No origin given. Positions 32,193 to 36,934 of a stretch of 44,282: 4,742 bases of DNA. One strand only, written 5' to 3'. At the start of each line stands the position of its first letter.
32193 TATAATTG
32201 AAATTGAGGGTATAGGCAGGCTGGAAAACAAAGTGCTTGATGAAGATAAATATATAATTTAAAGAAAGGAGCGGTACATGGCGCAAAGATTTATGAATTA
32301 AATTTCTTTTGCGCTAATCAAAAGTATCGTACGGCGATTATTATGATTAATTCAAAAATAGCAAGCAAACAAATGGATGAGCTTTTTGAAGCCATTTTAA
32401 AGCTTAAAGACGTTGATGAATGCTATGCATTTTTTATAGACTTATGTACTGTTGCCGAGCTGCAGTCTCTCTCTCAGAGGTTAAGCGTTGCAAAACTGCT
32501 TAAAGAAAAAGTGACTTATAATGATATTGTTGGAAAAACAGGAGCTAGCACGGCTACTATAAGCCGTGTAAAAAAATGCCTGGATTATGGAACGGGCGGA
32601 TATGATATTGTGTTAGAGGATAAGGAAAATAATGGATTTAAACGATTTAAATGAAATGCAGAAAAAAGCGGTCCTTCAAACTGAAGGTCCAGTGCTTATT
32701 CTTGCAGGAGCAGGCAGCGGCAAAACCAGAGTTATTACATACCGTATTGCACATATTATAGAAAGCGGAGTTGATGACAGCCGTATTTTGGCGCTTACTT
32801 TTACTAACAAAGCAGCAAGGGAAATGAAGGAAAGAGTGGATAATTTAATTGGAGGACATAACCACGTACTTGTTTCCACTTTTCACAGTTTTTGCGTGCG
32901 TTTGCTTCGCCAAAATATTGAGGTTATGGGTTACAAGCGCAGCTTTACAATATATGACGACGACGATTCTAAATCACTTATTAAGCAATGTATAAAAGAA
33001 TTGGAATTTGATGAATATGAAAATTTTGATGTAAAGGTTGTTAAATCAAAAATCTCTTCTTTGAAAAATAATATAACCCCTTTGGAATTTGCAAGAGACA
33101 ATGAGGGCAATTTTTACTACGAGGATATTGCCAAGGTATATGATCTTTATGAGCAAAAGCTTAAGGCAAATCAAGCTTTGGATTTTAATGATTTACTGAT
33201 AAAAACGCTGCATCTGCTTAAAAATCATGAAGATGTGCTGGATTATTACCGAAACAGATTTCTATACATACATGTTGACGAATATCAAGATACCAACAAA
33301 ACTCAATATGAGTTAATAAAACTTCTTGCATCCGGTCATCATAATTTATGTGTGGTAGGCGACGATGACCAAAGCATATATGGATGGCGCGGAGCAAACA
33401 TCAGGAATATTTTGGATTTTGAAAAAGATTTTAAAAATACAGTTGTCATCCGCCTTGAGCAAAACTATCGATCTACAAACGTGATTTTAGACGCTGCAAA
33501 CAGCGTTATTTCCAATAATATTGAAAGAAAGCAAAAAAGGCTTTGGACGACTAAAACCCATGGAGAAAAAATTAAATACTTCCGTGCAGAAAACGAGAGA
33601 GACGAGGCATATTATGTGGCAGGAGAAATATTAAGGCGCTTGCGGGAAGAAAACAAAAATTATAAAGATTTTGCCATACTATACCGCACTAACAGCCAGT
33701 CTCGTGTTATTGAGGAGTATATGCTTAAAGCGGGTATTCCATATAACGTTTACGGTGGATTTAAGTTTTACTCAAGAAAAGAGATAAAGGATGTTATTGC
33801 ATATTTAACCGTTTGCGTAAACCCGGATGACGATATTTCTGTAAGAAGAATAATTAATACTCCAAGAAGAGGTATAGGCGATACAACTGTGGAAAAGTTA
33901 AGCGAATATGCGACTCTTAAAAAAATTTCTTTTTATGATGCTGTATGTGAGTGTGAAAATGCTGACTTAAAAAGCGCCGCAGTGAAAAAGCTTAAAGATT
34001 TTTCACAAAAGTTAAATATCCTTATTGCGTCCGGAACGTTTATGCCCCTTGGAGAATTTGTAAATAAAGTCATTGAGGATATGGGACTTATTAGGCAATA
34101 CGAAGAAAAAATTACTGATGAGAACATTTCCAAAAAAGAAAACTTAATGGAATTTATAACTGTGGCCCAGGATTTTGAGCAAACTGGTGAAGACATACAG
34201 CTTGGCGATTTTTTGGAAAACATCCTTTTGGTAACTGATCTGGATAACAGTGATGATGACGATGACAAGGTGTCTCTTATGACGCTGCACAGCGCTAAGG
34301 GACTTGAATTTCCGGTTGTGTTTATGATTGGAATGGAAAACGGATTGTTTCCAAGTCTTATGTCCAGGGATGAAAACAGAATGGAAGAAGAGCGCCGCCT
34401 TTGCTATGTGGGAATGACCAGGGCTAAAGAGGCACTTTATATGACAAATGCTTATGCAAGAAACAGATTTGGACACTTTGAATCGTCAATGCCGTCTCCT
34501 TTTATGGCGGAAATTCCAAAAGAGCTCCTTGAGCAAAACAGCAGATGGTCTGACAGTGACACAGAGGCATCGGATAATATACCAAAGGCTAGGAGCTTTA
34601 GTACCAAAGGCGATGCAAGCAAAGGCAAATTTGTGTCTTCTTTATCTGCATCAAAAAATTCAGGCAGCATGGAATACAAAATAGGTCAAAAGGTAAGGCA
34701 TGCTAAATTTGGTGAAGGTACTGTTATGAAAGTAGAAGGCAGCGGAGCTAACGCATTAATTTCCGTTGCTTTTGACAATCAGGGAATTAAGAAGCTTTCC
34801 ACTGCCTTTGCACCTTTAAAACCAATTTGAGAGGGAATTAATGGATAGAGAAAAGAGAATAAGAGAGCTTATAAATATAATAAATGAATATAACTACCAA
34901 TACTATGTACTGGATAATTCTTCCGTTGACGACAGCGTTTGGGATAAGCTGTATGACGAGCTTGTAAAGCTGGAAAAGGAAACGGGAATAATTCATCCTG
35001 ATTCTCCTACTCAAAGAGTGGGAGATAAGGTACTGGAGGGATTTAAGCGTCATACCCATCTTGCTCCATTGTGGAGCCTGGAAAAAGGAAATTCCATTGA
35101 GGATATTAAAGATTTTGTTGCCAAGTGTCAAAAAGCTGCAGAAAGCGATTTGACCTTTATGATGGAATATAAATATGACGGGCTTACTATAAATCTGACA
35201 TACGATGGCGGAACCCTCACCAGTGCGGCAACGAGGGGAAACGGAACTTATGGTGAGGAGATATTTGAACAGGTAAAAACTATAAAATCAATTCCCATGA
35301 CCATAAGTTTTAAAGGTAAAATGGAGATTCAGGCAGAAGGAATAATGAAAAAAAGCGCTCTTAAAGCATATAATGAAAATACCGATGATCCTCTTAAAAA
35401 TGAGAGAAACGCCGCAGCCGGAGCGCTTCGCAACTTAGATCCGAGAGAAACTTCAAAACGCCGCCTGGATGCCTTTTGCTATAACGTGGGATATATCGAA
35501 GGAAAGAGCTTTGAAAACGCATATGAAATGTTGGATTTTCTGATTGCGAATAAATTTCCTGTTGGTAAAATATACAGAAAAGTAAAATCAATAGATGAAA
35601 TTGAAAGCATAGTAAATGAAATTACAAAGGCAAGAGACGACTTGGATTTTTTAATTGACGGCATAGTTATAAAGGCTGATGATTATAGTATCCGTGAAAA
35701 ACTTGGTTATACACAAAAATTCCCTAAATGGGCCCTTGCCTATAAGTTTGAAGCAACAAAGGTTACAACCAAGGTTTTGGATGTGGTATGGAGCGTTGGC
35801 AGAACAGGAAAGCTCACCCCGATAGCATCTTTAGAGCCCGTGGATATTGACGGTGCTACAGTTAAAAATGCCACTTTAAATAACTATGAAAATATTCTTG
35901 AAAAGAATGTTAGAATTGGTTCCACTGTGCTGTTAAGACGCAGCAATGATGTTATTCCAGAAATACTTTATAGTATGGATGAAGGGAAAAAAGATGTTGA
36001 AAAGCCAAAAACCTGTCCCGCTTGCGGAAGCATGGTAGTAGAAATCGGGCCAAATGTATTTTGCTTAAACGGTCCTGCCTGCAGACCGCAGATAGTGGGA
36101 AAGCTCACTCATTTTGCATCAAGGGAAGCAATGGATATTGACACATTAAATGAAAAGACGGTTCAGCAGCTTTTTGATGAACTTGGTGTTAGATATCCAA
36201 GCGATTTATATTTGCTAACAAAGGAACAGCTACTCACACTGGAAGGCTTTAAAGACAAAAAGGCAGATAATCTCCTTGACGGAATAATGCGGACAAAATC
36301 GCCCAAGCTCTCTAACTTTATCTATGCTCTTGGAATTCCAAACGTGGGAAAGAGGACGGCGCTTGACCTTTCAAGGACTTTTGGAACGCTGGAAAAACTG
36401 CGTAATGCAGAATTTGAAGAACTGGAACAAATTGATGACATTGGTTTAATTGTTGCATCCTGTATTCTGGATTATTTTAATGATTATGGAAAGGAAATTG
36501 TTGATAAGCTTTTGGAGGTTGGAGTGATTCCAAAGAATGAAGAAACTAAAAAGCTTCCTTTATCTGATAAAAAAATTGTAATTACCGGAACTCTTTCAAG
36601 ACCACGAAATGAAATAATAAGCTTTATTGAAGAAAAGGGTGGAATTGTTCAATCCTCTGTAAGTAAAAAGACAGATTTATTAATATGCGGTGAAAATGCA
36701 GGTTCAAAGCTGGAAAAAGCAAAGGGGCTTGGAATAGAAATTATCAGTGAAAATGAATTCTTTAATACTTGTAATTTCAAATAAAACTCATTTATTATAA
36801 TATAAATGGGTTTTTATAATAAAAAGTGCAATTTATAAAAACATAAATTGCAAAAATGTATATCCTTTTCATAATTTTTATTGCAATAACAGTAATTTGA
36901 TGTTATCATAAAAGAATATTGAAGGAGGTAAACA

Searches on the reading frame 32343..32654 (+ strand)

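Call 53: search_protein_families(library=pfam, proteins=[window:32343-32654:+], max_evalue=0.0001)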
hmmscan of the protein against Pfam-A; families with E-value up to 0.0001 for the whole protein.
window:32343-32654:+ (103 aa): 1 family
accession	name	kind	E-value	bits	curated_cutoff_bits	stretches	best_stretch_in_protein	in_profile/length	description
PF01371.25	Trp_repressor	-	3.2e-30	104.5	27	1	9-93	1-86/88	Trp repressor protein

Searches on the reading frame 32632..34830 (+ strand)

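Call 53: search_protein_families(library=pfam, proteins=[window:32632-34830:+], max_evalue=0.0001)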
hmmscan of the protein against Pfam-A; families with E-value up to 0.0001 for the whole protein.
window:32632-34830:+ (732 aa): 7 families
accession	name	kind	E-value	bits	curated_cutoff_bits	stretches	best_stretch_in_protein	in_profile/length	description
PF00580.27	UvrD-helicase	-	2e-93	313.4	23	1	6-268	1-271/271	UvrD/REP helicase N-terminal domain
PF13361.12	UvrD_C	-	8.6e-86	288.9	25.6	1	273-606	1-347/350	UvrD-like helicase C-terminal domain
PF13245.12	AAA_19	-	1.4e-25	90.4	25.1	1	10-251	1-132/134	AAA domain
PF21196.3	PcrA_UvrD_tudor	-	8.2e-16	58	23.9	1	684-729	1-46/48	PcrA/UvrD tudor domain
PF13538.12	UvrD_C_2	-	3.8e-10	39.9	27.4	1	548-604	3-51/52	UvrD-like helicase C-terminal domain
PF01443.25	Viral_helicase1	-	7e-06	26.4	21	0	538-604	178-226/228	Viral superfamily 1 RNA helicase core domain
PF13604.12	AAA_30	-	2.3e-05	24.7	27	0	6-69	2-66/191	AAA domain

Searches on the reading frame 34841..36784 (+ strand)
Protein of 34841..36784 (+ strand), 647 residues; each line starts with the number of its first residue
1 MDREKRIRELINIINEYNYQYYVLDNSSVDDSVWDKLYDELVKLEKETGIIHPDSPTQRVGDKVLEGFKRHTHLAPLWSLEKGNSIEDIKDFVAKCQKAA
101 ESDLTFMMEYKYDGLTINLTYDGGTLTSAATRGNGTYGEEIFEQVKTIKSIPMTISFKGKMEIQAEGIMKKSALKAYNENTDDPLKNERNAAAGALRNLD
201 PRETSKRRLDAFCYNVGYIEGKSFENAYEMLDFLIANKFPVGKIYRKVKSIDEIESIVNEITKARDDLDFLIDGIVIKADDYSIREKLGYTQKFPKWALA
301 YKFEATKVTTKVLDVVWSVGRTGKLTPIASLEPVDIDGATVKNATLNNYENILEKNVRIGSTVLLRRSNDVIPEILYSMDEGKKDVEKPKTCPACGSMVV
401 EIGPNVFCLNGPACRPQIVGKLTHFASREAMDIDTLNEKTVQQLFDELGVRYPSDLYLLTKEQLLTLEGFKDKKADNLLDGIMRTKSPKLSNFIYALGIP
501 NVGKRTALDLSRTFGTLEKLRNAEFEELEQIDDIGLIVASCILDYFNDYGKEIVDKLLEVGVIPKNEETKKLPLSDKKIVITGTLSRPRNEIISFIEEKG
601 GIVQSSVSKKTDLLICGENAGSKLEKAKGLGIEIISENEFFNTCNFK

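Call 53: search_protein_families(library=pfam, proteins=[window:34841-36784:+], max_evalue=0.0001)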
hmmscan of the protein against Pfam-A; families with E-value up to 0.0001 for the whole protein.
window:34841-36784:+ (647 aa): 6 families
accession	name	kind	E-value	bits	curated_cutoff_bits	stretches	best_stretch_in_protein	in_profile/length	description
PF01653.23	DNA_ligase_aden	-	1.5e-72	244.6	27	1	67-305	3-252/253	NAD-dependent DNA ligase adenylation domain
PF03120.22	DNA_ligase_OB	-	1.7e-27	95.5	32.9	1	309-383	1-75/79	NAD-dependent DNA ligase OB-fold domain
PF12826.13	HHH_2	-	1.7e-19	70.2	27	1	493-548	2-57/64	Helix-hairpin-helix motif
PF00533.33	BRCT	-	3.2e-15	56.6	21.3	1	572-641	4-75/78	BRCA1 C Terminus (BRCT) domain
PF14520.12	HHH_5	-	1.9e-11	44.7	27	1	495-540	3-49/57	Helix-hairpin-helix domain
PF12738.14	PTCB-BRCT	-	5.4e-07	30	22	1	579-636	3-60/63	twin BRCT domain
